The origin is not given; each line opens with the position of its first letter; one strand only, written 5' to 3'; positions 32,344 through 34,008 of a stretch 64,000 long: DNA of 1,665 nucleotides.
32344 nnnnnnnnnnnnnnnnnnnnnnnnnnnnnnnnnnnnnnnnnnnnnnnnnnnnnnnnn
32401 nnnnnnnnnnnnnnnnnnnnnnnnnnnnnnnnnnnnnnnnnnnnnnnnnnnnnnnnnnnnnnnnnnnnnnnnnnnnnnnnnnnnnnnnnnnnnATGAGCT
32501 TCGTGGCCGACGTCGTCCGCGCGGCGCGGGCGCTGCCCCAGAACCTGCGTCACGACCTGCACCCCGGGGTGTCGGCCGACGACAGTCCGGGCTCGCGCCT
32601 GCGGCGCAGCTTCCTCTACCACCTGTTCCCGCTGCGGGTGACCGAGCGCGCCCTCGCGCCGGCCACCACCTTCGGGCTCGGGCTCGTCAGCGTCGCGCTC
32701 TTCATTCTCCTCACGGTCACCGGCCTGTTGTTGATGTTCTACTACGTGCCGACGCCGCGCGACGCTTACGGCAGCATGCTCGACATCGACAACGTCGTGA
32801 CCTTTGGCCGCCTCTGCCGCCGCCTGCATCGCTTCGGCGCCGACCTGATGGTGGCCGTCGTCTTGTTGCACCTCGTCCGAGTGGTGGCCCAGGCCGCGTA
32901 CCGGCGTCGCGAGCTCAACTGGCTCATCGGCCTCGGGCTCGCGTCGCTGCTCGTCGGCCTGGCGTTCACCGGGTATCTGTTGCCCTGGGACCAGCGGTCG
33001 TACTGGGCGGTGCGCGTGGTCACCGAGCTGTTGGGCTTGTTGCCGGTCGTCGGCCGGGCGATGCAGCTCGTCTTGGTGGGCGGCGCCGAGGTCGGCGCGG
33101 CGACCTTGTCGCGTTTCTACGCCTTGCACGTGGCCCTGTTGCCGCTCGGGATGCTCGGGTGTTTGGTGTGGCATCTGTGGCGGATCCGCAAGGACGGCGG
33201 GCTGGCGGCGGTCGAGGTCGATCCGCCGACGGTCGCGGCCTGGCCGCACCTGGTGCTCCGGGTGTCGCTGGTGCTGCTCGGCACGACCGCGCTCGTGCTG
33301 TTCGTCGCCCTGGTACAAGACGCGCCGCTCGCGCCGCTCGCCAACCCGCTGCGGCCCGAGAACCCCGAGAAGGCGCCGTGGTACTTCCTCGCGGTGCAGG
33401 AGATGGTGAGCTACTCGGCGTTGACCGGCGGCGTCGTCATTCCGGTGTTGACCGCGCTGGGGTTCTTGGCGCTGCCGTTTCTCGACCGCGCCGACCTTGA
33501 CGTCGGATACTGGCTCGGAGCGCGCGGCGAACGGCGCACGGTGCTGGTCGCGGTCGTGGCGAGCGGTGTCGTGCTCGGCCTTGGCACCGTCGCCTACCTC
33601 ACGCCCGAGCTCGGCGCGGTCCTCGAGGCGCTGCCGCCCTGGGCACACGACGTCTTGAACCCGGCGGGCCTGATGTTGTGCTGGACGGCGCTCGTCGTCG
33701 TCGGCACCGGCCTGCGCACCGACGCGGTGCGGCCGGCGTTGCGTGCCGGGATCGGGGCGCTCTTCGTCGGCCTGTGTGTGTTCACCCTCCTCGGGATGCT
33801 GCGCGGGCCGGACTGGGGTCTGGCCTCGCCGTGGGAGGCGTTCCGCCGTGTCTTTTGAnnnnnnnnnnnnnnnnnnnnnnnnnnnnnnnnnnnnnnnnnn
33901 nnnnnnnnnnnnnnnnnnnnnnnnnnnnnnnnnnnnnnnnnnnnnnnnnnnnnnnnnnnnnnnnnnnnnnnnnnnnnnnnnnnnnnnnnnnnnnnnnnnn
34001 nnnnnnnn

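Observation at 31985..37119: Rieske/cytochrome b complex with a 7-heme cytochrome operonically joined to a Tat-exported GMC dehydrogenase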

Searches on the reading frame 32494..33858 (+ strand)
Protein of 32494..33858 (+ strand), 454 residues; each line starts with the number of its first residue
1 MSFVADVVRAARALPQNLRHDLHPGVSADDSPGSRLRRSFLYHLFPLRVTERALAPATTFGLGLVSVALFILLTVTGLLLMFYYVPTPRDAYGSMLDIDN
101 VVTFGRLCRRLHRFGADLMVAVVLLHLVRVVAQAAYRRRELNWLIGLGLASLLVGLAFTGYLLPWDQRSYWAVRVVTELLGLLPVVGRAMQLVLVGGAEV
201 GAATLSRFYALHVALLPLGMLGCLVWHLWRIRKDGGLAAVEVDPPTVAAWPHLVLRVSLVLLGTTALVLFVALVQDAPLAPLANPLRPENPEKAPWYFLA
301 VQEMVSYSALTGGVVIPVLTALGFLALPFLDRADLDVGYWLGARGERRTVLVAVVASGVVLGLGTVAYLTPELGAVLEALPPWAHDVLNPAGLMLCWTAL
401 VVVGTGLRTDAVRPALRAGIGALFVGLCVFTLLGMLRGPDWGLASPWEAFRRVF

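Call 3: search_protein_families(library=pfam, proteins=[window:32494-33858:+], max_evalue=0.01)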
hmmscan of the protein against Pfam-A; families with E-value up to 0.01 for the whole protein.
window:32494-33858:+ (454 aa): 4 families
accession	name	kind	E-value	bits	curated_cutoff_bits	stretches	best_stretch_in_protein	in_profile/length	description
PF00033.24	Cytochrome_B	-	4e-41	141.4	27.2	1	58-234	12-188/189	Cytochrome b/b6/petB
PF13631.11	Cytochrom_B_N_2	-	3.4e-35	121.9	27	1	118-278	2-163/169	Cytochrome b(N-terminal)/b6/petB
PF14358.11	DUF4405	-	4.8e-06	27.4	26.7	1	64-128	4-63/66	Domain of unknown function (DUF4405)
PF00032.22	Cytochrom_B_C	-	0.0071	17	20.7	1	284-362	3-79/102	Cytochrome b(C-terminal)/b6/petD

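Call 13: search_protein_families(library=ncbifam, proteins=[window:32494-33858:+], max_evalue=0.01)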
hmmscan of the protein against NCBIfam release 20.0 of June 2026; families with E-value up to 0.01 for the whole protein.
window:32494-33858:+ (454 aa): 5 families
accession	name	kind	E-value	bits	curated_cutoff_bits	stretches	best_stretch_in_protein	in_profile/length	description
NF040969.1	cytb_ExtP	equivalog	1.1e-69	234.4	290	1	38-237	3-203/205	selenite/tellurite reduction operon b-type cytochrome ExtP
NF002990.0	PRK03735.1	subfamily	3.4e-50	170.9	325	1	49-235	31-218/223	cytochrome b6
NF050120.1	bc1_QcrB_actin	exception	2.4e-23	82.8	500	1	90-229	73-213/458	cytochrome bc1 complex cytochrome b subunit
NF041076.1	cyt_b_SoxC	equivalog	6e-16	58.4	740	1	62-227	30-191/542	proton pump complex cytochrome B SoxC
NF040970.1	memb_ExtQ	equivalog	4.9e-12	46.3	150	1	250-368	5-121/134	selenite/tellurite reduction operon b-type cytochrome membrane protein ExtQ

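Call 50: find_homologous_proteins(query=window:32494-33858:+, max_evalue=1e-20)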
Query window:32494-33858:+ (454 aa): 895 proteins with E <= 1e-20 among 8000 candidates; the best 120 are listed.
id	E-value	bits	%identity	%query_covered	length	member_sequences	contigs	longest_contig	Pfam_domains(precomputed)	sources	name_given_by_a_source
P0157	3.9e-292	987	100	100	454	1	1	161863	PF00033.25,PF13631.12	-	-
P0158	1.2e-158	547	60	100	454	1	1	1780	PF00033.25,PF13631.12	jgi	jgi:quinol-cytochrome oxidoreductase complex cytochrome b subunit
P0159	9.8e-157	541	58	100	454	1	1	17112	PF00033.25,PF13631.12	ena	-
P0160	2.1e-152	527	57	100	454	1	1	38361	PF00033.25,PF13631.12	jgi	jgi:quinol-cytochrome oxidoreductase complex cytochrome b subunit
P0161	2.8e-138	480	54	99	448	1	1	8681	PF00033.25,PF13631.12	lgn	-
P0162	6.3e-133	462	54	97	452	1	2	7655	PF00033.25,PF13631.12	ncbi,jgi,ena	-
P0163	6.9e-132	459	53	98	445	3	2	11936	PF00033.25,PF13631.12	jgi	-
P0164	1.8e-128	448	54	99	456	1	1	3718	PF00033.25,PF13631.12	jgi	jgi:quinol-cytochrome oxidoreductase complex cytochrome b subunit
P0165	2.0e-124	434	54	91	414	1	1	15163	PF14358.12,PF00033.25,PF13631.12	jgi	jgi:quinol-cytochrome oxidoreductase complex cytochrome b subunit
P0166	1.4e-123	432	53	91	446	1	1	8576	PF00033.25,PF13631.12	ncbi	-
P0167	7.5e-123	429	51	99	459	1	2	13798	PF14358.12,PF00033.25,PF13631.12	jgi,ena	-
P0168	8.6e-123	429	49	99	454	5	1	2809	PF14358.12,PF00033.25,PF13631.12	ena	-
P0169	2.5e-122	427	49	99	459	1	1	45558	PF14358.12,PF00033.25,PF13631.12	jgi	jgi:cytochrome b-561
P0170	2.9e-122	427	50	99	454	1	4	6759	PF00033.25,PF13631.12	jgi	jgi:quinol-cytochrome oxidoreductase complex cytochrome b subunit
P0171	6.7e-122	426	52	99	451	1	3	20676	PF00033.25,PF13631.12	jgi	jgi:quinol-cytochrome oxidoreductase complex cytochrome b subunit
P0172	1.2e-121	425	49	99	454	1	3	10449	PF14358.12,PF00033.25,PF13631.12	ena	-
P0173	1.7e-121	425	50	99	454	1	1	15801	PF14358.12,PF00033.25,PF13631.12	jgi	-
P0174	4.2e-121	423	48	99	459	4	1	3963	PF14358.12,PF00033.25,PF13631.12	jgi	-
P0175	2.2e-119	418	49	100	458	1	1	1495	PF14358.12,PF00033.25,PF13631.12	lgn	-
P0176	3.6e-119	417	49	99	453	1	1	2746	PF00033.25,PF13631.12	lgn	-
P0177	6.1e-119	416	51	96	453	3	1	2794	PF00033.25,PF13631.12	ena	-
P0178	6.2e-119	416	50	99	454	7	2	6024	PF14358.12,PF00033.25,PF13631.12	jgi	-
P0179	6.2e-118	413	51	96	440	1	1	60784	PF00033.25,PF13631.12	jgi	jgi:quinol-cytochrome oxidoreductase complex cytochrome b subunit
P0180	1.7e-117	412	50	97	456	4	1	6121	PF14358.12,PF00033.25,PF13631.12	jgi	-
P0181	1.9e-117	411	48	99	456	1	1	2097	PF14358.12,PF00033.25,PF13631.12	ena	-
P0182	2.2e-117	411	50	99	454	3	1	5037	PF00033.25,PF13631.12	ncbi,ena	-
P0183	2.2e-117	411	49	96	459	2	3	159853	PF14358.12,PF00033.25,PF13631.12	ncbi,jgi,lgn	jgi:quinol-cytochrome oxidoreductase complex cytochrome b subunit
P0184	1.0e-116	409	49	96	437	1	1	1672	PF14358.12,PF00033.25,PF13631.12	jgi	jgi:quinol-cytochrome oxidoreductase complex cytochrome b subunit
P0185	2.6e-116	408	49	99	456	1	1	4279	PF14358.12,PF00033.25,PF13631.12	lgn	-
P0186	3.7e-116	407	47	99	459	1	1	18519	PF00033.25,PF13631.12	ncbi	-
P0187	6.3e-116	406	48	99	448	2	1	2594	PF14358.12,PF00033.25,PF13631.12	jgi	jgi:quinol-cytochrome oxidoreductase complex cytochrome b subunit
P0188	8.8e-116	406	49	99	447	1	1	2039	PF14358.12,PF00033.25,PF13631.12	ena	-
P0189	2.5e-115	404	50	99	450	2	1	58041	PF14358.12,PF00033.25,PF13631.12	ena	-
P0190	5.0e-115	403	53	90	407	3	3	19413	PF00033.25,PF13631.12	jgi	-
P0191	5.0e-115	403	48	98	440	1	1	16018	PF00033.25,PF13631.12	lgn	-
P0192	6.7e-115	403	50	96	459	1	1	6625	PF14358.12,PF00033.25,PF13631.12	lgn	-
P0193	1.9e-114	402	50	99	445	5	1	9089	PF00033.25,PF13631.12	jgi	jgi:quinol-cytochrome oxidoreductase complex cytochrome b subunit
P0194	7.3e-114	400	51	92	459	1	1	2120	PF00033.25,PF13631.12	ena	-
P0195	1.6e-113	398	47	99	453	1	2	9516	PF00033.25,PF13631.12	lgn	-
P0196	4.9e-112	394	48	99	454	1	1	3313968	PF00033.25,PF13631.12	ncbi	ncbi:MAG: cytochrome b N-terminal domain-containing protein [Myxococcales bacterium]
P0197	7.1e-112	393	47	99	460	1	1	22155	PF14358.12,PF00033.25,PF13631.12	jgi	jgi:quinol-cytochrome oxidoreductase complex cytochrome b subunit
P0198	9.2e-112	393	48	99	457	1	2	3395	PF00033.25,PF13631.12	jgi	jgi:quinol-cytochrome oxidoreductase complex cytochrome b subunit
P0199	2.0e-111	392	48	99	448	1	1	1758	PF00033.25,PF13631.12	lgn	-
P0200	2.3e-111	391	50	93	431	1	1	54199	PF14358.12,PF00033.25,PF13631.12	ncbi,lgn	-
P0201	8.0e-111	390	46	100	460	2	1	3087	PF00033.25,PF13631.12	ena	-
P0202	1.1e-110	389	47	99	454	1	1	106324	PF00033.25,PF13631.12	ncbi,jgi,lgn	ncbi:MAG TPA: cytochrome b N-terminal domain-containing protein [Myxococcales bacterium]|jgi:quinol-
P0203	2.3e-110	388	47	94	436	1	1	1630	PF00033.25,PF13631.12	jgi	jgi:quinol-cytochrome oxidoreductase complex cytochrome b subunit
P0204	2.5e-110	388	46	100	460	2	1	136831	PF00033.25,PF13631.12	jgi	jgi:quinol-cytochrome oxidoreductase complex cytochrome b subunit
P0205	7.4e-110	386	50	99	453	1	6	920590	PF00033.25,PF13631.12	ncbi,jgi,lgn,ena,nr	ncbi:MAG TPA: cytochrome b N-terminal domain-containing protein [Myxococcota bacterium]|nr:cytochrom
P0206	1.1e-109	386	47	96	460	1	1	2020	PF14358.12,PF00033.25,PF13631.12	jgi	jgi:quinol-cytochrome oxidoreductase complex cytochrome b subunit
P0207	1.5e-109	385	50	99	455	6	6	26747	PF00033.25,PF13631.12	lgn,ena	-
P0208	5.4e-109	384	46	99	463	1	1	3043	PF14358.12,PF00033.25,PF13631.12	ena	-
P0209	6.4e-109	383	48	99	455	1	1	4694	PF00033.25,PF13631.12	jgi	-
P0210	7.4e-109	383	53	77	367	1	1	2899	PF14358.12,PF00033.25,PF13631.12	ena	-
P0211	1.6e-108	382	47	99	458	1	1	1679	PF00033.25,PF13631.12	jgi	jgi:quinol-cytochrome oxidoreductase complex cytochrome b subunit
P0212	3.5e-108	381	48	99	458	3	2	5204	PF00033.25,PF13631.12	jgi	-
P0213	4.5e-108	380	48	99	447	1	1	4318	PF00033.25,PF13631.12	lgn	-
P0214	7.0e-108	380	46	97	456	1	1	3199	PF00033.25,PF13631.12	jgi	jgi:quinol-cytochrome oxidoreductase complex cytochrome b subunit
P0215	7.7e-108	380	46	99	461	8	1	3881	PF00033.25,PF13631.12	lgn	-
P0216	8.7e-108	380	48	97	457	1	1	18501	PF00033.25,PF13631.12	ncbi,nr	ncbi:MAG: cytochrome b N-terminal domain-containing protein [Deltaproteobacteria bacterium]|nr:cytoc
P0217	2.3e-107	378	44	99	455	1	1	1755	PF00033.25,PF13631.12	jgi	-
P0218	2.8e-106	375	45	99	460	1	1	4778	PF00033.25,PF13631.12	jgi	jgi:quinol-cytochrome oxidoreductase complex cytochrome b subunit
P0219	6.8e-106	373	47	99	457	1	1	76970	PF00033.25,PF13631.12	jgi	jgi:quinol-cytochrome oxidoreductase complex cytochrome b subunit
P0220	2.9e-105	371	45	99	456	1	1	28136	PF00033.25,PF13631.12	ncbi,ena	-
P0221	6.1e-105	370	47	99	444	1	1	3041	PF00033.25,PF13631.12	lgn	-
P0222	6.7e-105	370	49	91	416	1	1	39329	PF00033.25,PF13631.12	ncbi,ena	-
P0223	1.8e-104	369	44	97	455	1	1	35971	PF00033.25,PF13631.12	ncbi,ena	-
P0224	2.8e-104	368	44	99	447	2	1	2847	PF00033.25,PF13631.12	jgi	jgi:quinol-cytochrome oxidoreductase complex cytochrome b subunit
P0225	8.0e-104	366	47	92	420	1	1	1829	PF00033.25,PF13631.12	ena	-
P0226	1.2e-103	366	48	99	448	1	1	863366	PF00033.25,PF13631.12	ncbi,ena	-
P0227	2.9e-103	365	46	94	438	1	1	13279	PF14358.12,PF00033.25,PF13631.12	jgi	-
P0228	2.4e-102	362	46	91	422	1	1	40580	PF00033.25,PF13631.12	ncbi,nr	ncbi:MAG: cytochrome bc complex cytochrome b subunit [Deltaproteobacteria bacterium]|nr:cytochrome b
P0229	3.7e-102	361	49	91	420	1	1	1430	PF14358.12,PF00033.25,PF13631.12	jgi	jgi:quinol-cytochrome oxidoreductase complex cytochrome b subunit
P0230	4.2e-102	361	45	99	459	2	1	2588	PF14358.12,PF00033.25,PF13631.12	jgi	jgi:cytochrome b-561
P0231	2.6e-101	358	48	91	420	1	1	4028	PF14358.12,PF00033.25,PF13631.12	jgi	jgi:quinol-cytochrome oxidoreductase complex cytochrome b subunit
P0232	4.6e-101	357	47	94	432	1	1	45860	PF00033.25,PF13631.12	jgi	jgi:quinol-cytochrome oxidoreductase complex cytochrome b subunit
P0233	7.1e-100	353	45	92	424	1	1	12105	PF00033.25,PF13631.12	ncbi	-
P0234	8.2e-100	353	44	99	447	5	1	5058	PF00033.25,PF13631.12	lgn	-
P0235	8.3e-100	353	47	93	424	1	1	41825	PF14358.12,PF00033.25,PF13631.12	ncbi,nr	ncbi:MAG: cytochrome b N-terminal domain-containing protein [Deltaproteobacteria bacterium]|nr:cytoc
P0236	1.3e-99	353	44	99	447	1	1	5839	PF00033.25,PF13631.12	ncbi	-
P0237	1.8e-97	346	47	92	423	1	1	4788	PF00033.25,PF13631.12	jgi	jgi:quinol-cytochrome oxidoreductase complex cytochrome b subunit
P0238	1.0e-96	343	47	93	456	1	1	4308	PF00033.25,PF13631.12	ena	-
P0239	2.0e-96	342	47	92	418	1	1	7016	PF00033.25,PF13631.12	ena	-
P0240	3.4e-96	341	45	96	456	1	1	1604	PF00033.25,PF13631.12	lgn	-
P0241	3.5e-96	341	46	94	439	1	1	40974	PF14358.12,PF00033.25,PF13631.12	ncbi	-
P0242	4.7e-96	341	43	99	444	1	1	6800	PF00033.25,PF13631.12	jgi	jgi:quinol-cytochrome oxidoreductase complex cytochrome b subunit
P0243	7.8e-95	337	43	92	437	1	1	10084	PF00033.25,PF13631.12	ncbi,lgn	-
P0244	4.1e-94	334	42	99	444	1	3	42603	PF00033.25,PF13631.12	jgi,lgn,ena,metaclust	metaclust:\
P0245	7.5e-94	334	54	65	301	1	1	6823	PF14358.12,PF00033.25,PF13631.12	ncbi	-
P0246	1.2e-93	333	39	97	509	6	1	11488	PF14358.12,PF00033.25,PF13631.12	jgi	-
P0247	2.6e-92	329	46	89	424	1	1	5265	PF14358.12,PF00033.25,PF13631.12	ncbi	ncbi:MAG: cytochrome b N-terminal domain-containing protein [Pseudomonadota bacterium]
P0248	3.4e-92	328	45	92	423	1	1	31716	PF00033.25,PF13631.12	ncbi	ncbi:MAG: cytochrome b N-terminal domain-containing protein [bacterium]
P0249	3.3e-91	325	46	96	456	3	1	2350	PF00033.25,PF13631.12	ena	-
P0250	4.4e-91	324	42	93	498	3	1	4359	PF14358.12,PF00033.25,PF13631.12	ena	-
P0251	4.2e-90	321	37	98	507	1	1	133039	PF14358.12,PF00033.25,PF13631.12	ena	-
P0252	3.1e-89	318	45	78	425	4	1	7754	PF14358.12,PF00033.25,PF00032.23,PF13631.12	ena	-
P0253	3.4e-89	318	39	91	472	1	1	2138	PF14358.12,PF00033.25,PF13631.12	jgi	jgi:quinol-cytochrome oxidoreductase complex cytochrome b subunit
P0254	1.5e-88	316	48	81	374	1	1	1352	PF00033.25,PF13631.12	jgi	jgi:quinol-cytochrome oxidoreductase complex cytochrome b subunit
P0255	2.8e-88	315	49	81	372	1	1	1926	PF00033.25,PF13631.12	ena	-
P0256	3.4e-88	315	45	96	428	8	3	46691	PF00033.25,PF13631.12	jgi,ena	-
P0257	5.0e-88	314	38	98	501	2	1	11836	PF14358.12,PF00033.25,PF13631.12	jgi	jgi:quinol-cytochrome oxidoreductase complex cytochrome b subunit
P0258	1.7e-86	309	46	71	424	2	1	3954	PF14358.12,PF00033.25,PF13631.12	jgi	jgi:quinol-cytochrome oxidoreductase complex cytochrome b subunit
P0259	1.2e-85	307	46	86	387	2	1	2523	PF14358.12,PF00033.25,PF13631.12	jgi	jgi:quinol-cytochrome oxidoreductase complex cytochrome b subunit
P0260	3.7e-85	305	51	70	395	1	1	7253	PF14358.12,PF00033.25,PF13631.12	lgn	-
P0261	1.2e-84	303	41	92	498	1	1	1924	PF14358.12,PF00033.25,PF13631.12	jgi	jgi:cytochrome b-561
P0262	3.1e-84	302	41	93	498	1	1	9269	PF14358.12,PF00033.25,PF13631.12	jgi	jgi:cytochrome b-561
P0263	3.9e-84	302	50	67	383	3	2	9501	PF00033.25,PF00032.23,PF13631.12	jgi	jgi:quinol-cytochrome oxidoreductase complex cytochrome b subunit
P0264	9.1e-84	300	53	67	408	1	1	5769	PF14358.12,PF00033.25,PF13631.12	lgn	-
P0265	1.1e-83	300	39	96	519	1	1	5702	PF14358.12,PF00033.25,PF13631.12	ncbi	-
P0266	1.1e-83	300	45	71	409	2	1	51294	PF00033.25,PF00032.23,PF13631.12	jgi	jgi:quinol-cytochrome oxidoreductase complex cytochrome b subunit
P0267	1.2e-83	300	48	71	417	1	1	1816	PF14358.12,PF00033.25,PF00032.23,PF13631.12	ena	-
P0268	1.7e-83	299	46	90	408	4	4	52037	PF14358.12,PF00033.25,PF13631.12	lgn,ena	-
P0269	2.1e-83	299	41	77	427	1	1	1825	PF14358.12,PF00033.25,PF01292.27,PF13631.12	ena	-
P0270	2.5e-83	299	41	77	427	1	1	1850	PF14358.12,PF00033.25,PF01292.27,PF13631.12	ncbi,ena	-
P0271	2.7e-83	299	38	94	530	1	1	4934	PF14358.12,PF00033.25,PF13631.12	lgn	-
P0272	2.8e-83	299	45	72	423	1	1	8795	PF14358.12,PF00033.25,PF13631.12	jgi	jgi:quinol-cytochrome oxidoreductase complex cytochrome b subunit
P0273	2.9e-83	299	40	78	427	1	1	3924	PF14358.12,PF00033.25,PF01292.27,PF13631.12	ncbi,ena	-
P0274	3.1e-83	299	44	81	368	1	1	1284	PF00033.25,PF13631.12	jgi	jgi:quinol-cytochrome oxidoreductase complex cytochrome b subunit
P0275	4.5e-83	298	43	75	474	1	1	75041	PF14358.12,PF00033.25,PF00032.23,PF13631.12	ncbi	-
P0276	5.0e-83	298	45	73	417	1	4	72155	PF00033.25,PF00032.23,PF13631.12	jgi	-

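Call 51: find_encoding_contigs(protein=P0251, flank=7000, max_places=1)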
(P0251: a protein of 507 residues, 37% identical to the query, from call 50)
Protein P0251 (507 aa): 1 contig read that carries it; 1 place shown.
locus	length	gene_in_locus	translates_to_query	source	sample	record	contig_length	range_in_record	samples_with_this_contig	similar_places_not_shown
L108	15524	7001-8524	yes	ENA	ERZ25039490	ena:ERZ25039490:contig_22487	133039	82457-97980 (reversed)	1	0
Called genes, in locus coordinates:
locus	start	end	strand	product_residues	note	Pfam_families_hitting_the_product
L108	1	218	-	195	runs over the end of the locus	PF13620:CarboxypepD_reg (weak), PF14686:fn3_3 (weak)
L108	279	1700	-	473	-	PF00072:Response_reg, PF23198:PDE8A_N (weak), PF00158:Sigma54_activat, PF14532:Sigma54_activ_2, PF25601:AAA_lid_14, PF02954:HTH_8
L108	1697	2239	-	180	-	PF02518:HATPase_c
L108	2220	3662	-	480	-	-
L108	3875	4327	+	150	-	-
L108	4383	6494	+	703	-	PF13484:Fer4_16 (faint), PF14691:Fer4_20, PF01266:DAO (weak), PF07992:Pyr_redox_2, PF13450:NAD_binding_8, PF12838:Fer4_7, PF13237:Fer4_10 (weak), PF00037:Fer4, +6 more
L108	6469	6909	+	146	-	PF00355:Rieske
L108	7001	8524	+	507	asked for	PF00033:Cytochrome_B, PF14358:DUF4405 (weak), PF13631:Cytochrom_B_N_2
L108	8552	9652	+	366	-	PF14522:Cytochrome_C7 (faint), PF00034:Cytochrom_C, PF13442:Cytochrome_CBB3 (weak), PF02433:FixO (weak)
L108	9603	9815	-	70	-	-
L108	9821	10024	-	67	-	-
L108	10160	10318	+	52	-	-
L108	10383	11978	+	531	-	PF01433:Peptidase_M1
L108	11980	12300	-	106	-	-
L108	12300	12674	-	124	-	-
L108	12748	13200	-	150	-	-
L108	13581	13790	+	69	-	PF00589:Phage_integrase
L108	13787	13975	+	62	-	-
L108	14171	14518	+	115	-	-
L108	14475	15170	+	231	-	PF00691:OmpA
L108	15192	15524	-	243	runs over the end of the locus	PF13490:zf-HC2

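Call 52: find_encoding_contigs(protein=P0275, flank=7000, max_places=1)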
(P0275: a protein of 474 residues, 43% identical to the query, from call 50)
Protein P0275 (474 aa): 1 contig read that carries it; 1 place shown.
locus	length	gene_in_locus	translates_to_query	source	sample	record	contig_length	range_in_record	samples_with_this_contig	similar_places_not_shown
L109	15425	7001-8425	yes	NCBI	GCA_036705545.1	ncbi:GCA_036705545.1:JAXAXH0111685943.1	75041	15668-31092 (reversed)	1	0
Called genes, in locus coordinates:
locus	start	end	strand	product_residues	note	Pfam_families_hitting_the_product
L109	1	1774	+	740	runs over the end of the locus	PF01564:Spermine_synth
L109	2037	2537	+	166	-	-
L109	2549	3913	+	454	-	-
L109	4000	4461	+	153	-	-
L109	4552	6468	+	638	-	PF13237:Fer4_10 (faint), PF14691:Fer4_20, PF12837:Fer4_6 (faint), PF01266:DAO (weak), PF07992:Pyr_redox_2, PF13450:NAD_binding_8 (weak), PF12838:Fer4_7, PF00037:Fer4, +2 more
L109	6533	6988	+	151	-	PF00355:Rieske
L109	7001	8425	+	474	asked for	PF00033:Cytochrome_B, PF14358:DUF4405, PF13631:Cytochrom_B_N_2, PF00032:Cytochrom_B_C (weak)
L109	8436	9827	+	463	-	PF14522:Cytochrome_C7 (faint), PF02433:FixO (weak), PF00034:Cytochrom_C, PF13442:Cytochrome_CBB3 (weak), PF00034:Cytochrom_C, PF02433:FixO, PF00034:Cytochrom_C, PF13442:Cytochrome_CBB3 (weak)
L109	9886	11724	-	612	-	PF00749:tRNA-synt_1c, PF03950:tRNA-synt_1c_C, PF20974:tRNA-synt_1c_C2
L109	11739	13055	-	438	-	PF13638:PIN_4, PF02562:PhoH, PF13604:AAA_30, PF13245:AAA_19 (weak)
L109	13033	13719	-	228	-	PF13417:GST_N_3, PF13410:GST_C_2 (weak)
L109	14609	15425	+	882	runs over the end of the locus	PF13927:Ig_3, PF00400:WD40 (faint), PF12768:Rax2 (faint), PF17164:DUF5122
